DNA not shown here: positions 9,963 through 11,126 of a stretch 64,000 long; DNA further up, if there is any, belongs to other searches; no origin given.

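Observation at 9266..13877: Catalytically dead LigD-like "pseudoligase" inserted between ku and ligD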

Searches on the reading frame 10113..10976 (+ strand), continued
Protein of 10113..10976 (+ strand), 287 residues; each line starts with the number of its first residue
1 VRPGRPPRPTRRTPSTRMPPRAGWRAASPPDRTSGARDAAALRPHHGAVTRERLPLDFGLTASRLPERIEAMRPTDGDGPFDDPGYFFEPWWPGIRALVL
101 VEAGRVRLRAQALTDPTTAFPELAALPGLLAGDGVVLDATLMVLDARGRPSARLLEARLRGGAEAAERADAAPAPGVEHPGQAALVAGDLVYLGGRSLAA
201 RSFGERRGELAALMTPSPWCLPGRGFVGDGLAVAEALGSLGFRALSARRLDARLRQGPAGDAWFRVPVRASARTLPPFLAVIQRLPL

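Call 33: fold_search(model_id=the predicted structure, library=pdb)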
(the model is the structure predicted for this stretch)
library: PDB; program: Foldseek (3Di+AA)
matches with E <= 10: 670; with E <= 0.001: 119
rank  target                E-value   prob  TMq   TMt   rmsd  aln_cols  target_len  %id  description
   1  9df9                  1.2e-14  1.00  0.69  0.31   3.4       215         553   24  Thermococcus gammatolerans DNA Ligase (released 2026-03-18)
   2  9dfa                  1.7e-14  1.00  0.69  0.31   3.4       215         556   24  Thermococcus gammatolerans DNA Ligase (released 2026-03-18)
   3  6wbo                  3.7e-14  1.00  0.71  0.32   3.4       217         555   23  DNA-Ligase from Thermococcus gammatolerans (released 2021-05-05)
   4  4eq5                  6.4e-14  1.00  0.69  0.33   3.4       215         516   21  DNA ligase from the archaeon Thermococcus sibiricus (released 2012-05-09)
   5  3rr5                  9.8e-14  1.00  0.70  0.31   2.9       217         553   22  DNA ligase from the archaeon Thermococcus sp. 1519 (released 2012-04-11)
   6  2cfm                  1.1e-13  1.00  0.70  0.31   3.4       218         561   22  ATP-DEPENDENT DNA LIGASE FROM PYROCOCCUS FURIOSUS (released 2006-07-12)
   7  1vs0_B                5.2e-12  1.00  0.64  0.51   3.0       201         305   27  Crystal Structure of the Ligase Domain from M. tuberculosis LigD at 2.4A (released 2006-02-28)
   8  6nhx                  1.2e-11  1.00  0.66  0.53   2.5       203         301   28  mycobacterial DNA ligase D complexed with ATP and MES (released 2019-02-13)
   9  3l2p_A                5.0e-11  1.00  0.67  0.32   2.9       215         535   17  Human DNA Ligase III Recognizes DNA Ends by Dynamic Switching Between Two DNA Bound States (released 2010-07-14)
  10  1vs0_A                5.3e-11  1.00  0.64  0.52   2.8       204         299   27  Crystal Structure of the Ligase Domain from M. tuberculosis LigD at 2.4A (released 2006-02-28)
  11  6nhz                  6.0e-11  1.00  0.66  0.53   2.6       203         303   28  mycobacterial DNA ligase D complexed with ATP and Mg (released 2019-02-13)
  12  3gde                  2.3e-10  1.00  0.66  0.30   3.5       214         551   16  The closed conformation of ATP-dependent DNA ligase from Archaeoglobus fulgidus (released 2009-12-15)
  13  9yhy_A                2.5e-10  1.00  0.66  0.27   3.1       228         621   18  DNA ligase 1 wild-type in complex with nick containing 3'-8oxodG:C captured at pre-catalytic stage (released 2025-12-31)
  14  6p0a_A                3.1e-10  1.00  0.67  0.27   3.1       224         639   18  Human DNA Ligase 1 Bound to an Adenylated, dideoxy Terminated DNA nick with 2 mM Mg2+ (released 2019-12-11)
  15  7qnz_A                3.1e-10  1.00  0.63  0.25   4.1       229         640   18  human Lig1-DNA-PCNA complex reconstituted in absence of ATP (released 2023-01-11)
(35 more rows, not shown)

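Call 35: find_encoding_contigs(protein=P0155, flank=6000, max_places=3)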
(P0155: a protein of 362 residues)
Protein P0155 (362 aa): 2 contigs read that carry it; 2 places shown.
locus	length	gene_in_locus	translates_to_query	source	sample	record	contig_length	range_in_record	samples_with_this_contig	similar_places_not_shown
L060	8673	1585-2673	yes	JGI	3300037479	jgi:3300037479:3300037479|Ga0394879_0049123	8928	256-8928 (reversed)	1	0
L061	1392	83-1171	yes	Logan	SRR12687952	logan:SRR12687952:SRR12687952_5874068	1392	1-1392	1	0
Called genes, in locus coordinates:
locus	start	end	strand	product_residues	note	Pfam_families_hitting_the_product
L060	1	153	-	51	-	?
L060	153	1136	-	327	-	PF01791:DeoC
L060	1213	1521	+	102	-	PF01022:HTH_5, PF12840:HTH_20, PF25212:HVO_A0114 (weak)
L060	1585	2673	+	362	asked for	PF01068:DNA_ligase_A_M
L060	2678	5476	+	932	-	PF13298:LigD_N, PF01068:DNA_ligase_A_M, PF04679:DNA_ligase_A_C, PF21686:LigD_Prim-Pol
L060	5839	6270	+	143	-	PF06155:GBBH-like_N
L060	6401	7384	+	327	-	PF12849:PBP_like_2, PF12727:PBP_like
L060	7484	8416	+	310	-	PF00528:BPD_transp_1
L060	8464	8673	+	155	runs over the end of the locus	?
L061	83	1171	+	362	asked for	PF01068:DNA_ligase_A_M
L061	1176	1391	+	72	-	?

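Call 42: find_encoding_contigs(protein=P0187, flank=7000, max_places=3)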
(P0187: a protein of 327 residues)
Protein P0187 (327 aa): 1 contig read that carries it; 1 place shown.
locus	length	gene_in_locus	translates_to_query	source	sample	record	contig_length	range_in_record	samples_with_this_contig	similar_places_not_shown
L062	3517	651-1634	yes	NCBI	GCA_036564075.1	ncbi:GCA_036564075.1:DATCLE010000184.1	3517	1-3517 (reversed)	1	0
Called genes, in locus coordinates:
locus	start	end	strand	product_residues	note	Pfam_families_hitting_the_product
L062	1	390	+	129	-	?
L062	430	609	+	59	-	PF04945:YHS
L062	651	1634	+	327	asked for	PF01068:DNA_ligase_A_M, PF04679:DNA_ligase_A_C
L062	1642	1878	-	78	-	-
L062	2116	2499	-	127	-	PF08818:DUF1801 (faint)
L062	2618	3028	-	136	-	PF00903:Glyoxalase, PF18029:Glyoxalase_6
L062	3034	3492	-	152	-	PF00165:HTH_AraC (weak), PF12833:HTH_18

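Call 43: find_encoding_contigs(protein=P0254, flank=7000, max_places=3)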
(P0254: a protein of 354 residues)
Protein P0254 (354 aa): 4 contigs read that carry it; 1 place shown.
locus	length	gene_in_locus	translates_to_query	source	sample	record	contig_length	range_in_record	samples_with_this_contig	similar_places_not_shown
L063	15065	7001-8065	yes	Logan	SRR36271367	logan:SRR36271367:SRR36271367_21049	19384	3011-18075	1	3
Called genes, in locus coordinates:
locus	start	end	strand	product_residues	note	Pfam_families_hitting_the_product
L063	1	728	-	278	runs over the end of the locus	PF01040:UbiA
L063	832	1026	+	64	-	PF04964:Flp_Fap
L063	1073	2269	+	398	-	PF00108:Thiolase_N, PF22691:Thiolase_C_1 (faint), PF02803:Thiolase_C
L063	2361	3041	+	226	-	PF18915:DUF5667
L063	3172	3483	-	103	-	-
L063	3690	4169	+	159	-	PF01022:HTH_5, PF08279:HTH_11 (faint), PF12840:HTH_20 (weak)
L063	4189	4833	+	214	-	PF03853:YjeF_N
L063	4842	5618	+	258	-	PF00753:Lactamase_B (weak), PF12706:Lactamase_B_2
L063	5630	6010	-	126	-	-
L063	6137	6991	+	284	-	PF02735:Ku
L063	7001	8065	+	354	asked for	PF01068:DNA_ligase_A_M, PF04679:DNA_ligase_A_C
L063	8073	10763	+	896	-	PF13298:LigD_N, PF01068:DNA_ligase_A_M, PF04679:DNA_ligase_A_C, PF21686:LigD_Prim-Pol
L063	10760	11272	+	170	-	PF00578:AhpC-TSA, PF08534:Redoxin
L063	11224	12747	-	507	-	PF07690:MFS_1, PF00083:Sugar_tr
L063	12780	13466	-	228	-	PF07161:LppX_LprAFG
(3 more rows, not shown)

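Call 44: find_encoding_contigs(protein=P0147, flank=6000, max_places=3)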
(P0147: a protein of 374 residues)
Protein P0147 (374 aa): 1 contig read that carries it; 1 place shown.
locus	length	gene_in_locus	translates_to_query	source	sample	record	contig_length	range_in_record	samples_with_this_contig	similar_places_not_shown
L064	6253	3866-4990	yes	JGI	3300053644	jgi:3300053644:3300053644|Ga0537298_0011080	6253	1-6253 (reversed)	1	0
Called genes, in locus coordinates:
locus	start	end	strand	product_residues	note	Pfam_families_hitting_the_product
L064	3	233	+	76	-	?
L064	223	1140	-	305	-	-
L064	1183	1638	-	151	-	PF00578:AhpC-TSA, PF08534:Redoxin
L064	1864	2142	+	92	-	-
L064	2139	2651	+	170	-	PF03473:MOSC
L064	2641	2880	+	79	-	PF09360:zf-CDGSH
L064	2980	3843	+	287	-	PF02735:Ku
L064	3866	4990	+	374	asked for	PF01068:DNA_ligase_A_M, PF04679:DNA_ligase_A_C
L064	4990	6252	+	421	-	?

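Call 45: find_encoding_contigs(protein=P0161, flank=6000, max_places=3)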
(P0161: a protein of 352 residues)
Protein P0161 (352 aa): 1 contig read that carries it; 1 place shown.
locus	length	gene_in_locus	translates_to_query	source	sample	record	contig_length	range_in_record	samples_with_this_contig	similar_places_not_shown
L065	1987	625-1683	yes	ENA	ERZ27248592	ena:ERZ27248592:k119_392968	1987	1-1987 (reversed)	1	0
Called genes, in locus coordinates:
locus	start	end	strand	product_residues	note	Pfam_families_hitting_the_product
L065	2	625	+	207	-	?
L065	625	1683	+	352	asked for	PF01068:DNA_ligase_A_M, PF04679:DNA_ligase_A_C (weak)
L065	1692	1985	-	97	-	?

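Call 46: find_encoding_contigs(protein=P0244, flank=6000, max_places=3)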
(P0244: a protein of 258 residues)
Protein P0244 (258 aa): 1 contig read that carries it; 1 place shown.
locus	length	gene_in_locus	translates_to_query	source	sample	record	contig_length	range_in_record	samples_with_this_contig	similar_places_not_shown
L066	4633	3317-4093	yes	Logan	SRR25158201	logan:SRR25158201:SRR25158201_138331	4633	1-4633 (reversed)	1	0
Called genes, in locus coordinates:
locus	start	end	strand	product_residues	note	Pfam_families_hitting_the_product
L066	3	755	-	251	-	?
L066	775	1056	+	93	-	PF12840:HTH_20, PF01022:HTH_5 (weak)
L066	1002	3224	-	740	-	PF00930:DPPIV_N (faint), PF26550:Tricorn_2nd (faint), PF19283:APEH_N (faint), PF07676:PD40 (weak), PF26549:Tricorn_N, PF07676:PD40, PF00326:Peptidase_S9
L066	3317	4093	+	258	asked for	PF01068:DNA_ligase_A_M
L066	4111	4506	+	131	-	PF06155:GBBH-like_N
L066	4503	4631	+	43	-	?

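Call 47: list_cluster_members(proteins=[P0254, P0147, P0187, P0155, P0161, P0244, P0001, P0179])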
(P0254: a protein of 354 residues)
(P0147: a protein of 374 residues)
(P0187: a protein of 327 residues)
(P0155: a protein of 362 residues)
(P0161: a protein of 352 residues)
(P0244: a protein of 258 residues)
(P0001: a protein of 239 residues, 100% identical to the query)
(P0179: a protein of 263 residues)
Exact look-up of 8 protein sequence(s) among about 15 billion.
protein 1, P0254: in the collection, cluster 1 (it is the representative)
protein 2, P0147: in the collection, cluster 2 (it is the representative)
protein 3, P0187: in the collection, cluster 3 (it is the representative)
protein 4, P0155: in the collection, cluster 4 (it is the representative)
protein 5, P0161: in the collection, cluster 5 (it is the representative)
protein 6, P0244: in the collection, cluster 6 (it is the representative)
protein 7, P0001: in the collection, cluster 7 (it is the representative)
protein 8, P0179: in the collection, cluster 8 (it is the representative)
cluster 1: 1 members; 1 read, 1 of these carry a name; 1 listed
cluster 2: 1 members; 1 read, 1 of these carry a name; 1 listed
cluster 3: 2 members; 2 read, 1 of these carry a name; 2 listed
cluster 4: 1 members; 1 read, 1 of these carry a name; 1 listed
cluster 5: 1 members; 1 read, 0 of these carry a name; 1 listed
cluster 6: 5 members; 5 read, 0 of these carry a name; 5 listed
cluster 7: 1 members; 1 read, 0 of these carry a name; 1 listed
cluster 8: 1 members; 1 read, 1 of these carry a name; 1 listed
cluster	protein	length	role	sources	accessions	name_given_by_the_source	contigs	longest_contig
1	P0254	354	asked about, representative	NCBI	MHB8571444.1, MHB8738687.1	MAG: ATP dependent DNA ligase [Candidatus Dormibacteria bacterium]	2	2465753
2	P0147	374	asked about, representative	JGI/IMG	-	bifunctional non-homologous end joining protein LigD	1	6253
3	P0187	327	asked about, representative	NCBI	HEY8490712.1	MAG TPA: hypothetical protein VIO14_06940 [Dehalococcoidia bacterium]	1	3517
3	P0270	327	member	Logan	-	-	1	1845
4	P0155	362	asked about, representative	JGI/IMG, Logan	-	ATP-dependent DNA ligase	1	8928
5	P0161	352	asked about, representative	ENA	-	-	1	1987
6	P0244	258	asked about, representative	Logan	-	-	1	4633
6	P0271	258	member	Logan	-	-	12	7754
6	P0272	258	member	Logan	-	-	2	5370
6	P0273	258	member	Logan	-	-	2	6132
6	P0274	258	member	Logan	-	-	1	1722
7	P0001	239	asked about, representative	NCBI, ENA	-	-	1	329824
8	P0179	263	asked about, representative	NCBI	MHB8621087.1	MAG: ATP-dependent DNA ligase, partial [Chloroflexota bacterium]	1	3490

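Call 55: search_protein_families(library=padloc, proteins=[window:10257-10976:+], max_evalue=0.01)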
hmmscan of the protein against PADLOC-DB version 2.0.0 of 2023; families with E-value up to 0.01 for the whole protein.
window:10257-10976:+ (239 aa): 0 families
